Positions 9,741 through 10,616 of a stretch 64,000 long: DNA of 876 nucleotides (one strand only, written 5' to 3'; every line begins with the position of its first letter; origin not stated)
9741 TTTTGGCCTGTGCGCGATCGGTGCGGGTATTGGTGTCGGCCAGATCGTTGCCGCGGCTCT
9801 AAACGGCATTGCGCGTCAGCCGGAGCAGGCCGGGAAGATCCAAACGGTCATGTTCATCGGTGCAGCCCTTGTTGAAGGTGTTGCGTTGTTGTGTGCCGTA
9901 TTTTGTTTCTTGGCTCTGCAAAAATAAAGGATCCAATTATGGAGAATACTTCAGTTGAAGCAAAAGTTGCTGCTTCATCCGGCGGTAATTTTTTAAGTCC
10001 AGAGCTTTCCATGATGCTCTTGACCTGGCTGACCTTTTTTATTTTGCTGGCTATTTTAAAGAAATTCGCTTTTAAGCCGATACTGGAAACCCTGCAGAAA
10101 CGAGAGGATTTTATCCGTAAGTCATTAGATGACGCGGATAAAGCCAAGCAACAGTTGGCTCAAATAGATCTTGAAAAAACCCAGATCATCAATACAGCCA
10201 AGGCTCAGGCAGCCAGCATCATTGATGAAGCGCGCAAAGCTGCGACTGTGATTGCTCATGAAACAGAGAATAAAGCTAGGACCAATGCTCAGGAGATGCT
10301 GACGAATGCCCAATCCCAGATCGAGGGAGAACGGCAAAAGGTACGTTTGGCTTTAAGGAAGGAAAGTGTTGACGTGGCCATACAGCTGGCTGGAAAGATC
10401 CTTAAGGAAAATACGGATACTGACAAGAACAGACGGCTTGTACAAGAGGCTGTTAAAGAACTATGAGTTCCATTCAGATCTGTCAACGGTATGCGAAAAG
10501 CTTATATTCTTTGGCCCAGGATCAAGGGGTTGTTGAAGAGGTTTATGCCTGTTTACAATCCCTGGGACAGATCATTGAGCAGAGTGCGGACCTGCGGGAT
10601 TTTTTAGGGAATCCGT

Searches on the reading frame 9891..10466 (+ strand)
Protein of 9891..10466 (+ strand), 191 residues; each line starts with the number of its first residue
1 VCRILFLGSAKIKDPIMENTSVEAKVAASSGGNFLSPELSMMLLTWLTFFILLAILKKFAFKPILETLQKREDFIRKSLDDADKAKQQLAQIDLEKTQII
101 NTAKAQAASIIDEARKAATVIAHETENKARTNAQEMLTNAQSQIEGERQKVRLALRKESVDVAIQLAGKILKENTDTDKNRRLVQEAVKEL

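Call 64: search_protein_families(library=pfam, proteins=[window:9891-10466:+], max_evalue=1e-8)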
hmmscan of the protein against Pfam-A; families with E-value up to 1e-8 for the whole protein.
window:9891-10466:+ (191 aa): 1 family
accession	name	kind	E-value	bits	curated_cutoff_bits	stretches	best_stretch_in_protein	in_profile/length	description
PF00430.23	ATP-synt_B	-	1.8e-24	86.8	28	1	45-171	5-131/132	ATP synthase B/B' CF(0)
